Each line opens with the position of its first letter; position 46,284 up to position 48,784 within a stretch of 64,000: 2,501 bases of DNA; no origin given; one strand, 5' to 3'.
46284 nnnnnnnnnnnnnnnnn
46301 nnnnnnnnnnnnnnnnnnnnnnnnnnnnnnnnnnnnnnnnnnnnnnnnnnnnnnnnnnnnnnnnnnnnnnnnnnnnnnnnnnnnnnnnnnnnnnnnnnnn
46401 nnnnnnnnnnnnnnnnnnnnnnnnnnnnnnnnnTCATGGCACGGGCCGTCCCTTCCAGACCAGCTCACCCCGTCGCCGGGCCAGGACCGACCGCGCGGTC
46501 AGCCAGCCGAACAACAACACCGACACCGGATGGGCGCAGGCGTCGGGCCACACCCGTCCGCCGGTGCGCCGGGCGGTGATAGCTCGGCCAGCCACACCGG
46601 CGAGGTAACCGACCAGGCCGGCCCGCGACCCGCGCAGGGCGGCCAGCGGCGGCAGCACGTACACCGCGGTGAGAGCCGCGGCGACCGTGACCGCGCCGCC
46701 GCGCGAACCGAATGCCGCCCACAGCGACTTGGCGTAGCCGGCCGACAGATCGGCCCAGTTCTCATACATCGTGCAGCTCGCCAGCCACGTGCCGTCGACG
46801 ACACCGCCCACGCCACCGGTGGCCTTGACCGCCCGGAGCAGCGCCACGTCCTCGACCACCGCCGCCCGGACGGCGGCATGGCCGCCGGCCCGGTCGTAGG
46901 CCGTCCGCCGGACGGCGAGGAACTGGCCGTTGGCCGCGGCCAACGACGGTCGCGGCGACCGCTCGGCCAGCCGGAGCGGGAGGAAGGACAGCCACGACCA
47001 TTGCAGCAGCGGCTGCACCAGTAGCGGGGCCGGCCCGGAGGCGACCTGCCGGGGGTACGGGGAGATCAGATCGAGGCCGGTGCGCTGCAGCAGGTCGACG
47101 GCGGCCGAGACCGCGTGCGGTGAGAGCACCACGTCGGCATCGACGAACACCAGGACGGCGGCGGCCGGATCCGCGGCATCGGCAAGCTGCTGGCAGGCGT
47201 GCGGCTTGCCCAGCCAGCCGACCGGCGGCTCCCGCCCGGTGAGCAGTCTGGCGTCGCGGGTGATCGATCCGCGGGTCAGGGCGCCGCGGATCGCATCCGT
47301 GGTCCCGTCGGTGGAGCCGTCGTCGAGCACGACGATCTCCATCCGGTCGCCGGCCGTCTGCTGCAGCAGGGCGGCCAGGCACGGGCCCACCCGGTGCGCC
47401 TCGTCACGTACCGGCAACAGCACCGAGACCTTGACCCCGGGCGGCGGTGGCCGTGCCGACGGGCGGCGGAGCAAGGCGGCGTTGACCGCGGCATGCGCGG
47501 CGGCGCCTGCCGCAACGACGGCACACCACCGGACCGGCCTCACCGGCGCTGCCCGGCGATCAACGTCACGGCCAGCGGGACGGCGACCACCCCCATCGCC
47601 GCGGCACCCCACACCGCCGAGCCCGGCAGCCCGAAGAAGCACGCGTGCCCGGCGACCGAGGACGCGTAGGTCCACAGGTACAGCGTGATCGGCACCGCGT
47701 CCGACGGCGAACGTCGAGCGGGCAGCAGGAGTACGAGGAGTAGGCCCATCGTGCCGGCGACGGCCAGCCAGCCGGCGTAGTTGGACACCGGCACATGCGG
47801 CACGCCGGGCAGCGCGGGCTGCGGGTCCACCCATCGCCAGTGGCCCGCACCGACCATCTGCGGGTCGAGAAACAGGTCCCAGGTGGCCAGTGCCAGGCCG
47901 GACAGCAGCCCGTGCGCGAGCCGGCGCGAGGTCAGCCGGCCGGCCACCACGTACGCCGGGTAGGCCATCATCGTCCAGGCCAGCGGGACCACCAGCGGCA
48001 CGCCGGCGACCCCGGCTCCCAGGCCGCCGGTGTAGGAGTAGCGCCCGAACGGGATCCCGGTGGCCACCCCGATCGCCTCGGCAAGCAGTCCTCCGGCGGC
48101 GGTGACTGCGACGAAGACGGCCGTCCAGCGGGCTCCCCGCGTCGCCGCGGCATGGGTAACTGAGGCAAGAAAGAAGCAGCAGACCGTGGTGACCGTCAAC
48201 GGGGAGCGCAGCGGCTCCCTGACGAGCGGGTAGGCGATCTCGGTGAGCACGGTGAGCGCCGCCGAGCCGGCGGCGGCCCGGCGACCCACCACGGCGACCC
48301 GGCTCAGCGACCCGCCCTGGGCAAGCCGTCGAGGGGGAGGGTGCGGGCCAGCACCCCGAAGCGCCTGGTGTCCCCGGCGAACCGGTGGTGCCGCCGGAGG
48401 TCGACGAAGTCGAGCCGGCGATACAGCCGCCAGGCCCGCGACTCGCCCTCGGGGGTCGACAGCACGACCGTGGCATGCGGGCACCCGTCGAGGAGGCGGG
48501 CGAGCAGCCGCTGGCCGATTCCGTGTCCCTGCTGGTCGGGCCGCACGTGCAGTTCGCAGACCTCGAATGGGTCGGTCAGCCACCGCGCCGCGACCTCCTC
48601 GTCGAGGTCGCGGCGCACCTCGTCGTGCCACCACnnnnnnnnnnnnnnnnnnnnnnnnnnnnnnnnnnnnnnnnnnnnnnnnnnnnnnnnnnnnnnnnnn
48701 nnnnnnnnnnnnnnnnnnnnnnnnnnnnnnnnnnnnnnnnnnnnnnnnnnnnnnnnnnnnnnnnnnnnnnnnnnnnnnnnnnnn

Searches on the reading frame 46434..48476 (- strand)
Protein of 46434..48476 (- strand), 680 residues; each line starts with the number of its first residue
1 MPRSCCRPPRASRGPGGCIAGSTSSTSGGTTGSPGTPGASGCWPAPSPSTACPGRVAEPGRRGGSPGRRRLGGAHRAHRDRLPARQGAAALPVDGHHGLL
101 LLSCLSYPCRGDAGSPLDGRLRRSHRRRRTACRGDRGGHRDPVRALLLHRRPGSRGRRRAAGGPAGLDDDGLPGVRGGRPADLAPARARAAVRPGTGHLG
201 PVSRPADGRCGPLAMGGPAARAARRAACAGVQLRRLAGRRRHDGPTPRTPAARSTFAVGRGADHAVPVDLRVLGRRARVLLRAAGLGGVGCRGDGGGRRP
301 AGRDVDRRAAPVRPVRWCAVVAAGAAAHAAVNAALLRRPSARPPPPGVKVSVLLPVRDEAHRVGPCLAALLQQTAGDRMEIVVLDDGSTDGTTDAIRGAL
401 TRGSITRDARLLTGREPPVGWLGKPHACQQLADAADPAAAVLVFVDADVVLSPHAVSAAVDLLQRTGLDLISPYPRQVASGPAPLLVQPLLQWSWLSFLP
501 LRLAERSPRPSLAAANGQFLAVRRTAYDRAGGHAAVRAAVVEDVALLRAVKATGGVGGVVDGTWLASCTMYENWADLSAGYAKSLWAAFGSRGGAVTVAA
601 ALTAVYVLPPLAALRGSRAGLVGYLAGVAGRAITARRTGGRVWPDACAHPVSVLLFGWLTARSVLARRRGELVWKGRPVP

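Call 61: search_protein_families(library=pfam, proteins=[window:46434-48476:-], max_evalue=0.0001)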
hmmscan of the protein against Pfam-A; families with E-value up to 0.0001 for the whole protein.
window:46434-48476:- (680 aa): 3 families
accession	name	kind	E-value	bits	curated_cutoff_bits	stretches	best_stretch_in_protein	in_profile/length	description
PF00535.33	Glycos_transf_2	-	2.7e-14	53.9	23.3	1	351-528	1-165/168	Glycosyl transferase family 2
PF13641.12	Glyco_tranf_2_3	-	3.8e-09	37.4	27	1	350-554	3-198/230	Glycosyltransferase like family 2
PF13506.12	Glyco_transf_21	-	4.8e-07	29.9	21.7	1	426-555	18-142/174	Glycosyl transferase family 21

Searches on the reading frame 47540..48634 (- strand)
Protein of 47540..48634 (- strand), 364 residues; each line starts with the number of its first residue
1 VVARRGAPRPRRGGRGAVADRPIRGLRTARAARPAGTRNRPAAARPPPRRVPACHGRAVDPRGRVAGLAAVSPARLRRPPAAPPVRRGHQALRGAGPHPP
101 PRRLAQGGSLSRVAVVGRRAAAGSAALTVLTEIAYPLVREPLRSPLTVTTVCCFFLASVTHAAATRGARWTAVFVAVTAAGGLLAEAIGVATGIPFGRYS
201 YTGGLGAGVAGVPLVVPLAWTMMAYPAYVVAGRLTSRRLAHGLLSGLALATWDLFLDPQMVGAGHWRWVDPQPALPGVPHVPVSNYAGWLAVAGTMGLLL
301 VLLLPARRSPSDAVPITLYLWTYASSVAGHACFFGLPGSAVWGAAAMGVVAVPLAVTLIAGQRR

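Call 61: search_protein_families(library=pfam, proteins=[window:47540-48634:-], max_evalue=0.0001)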
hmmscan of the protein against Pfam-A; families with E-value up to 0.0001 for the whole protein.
window:47540-48634:- (364 aa): 1 family
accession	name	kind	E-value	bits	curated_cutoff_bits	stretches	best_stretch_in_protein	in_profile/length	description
PF04240.17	Caroten_synth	-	1.9e-31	110.1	25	1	156-343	10-202/209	Carotenoid biosynthesis protein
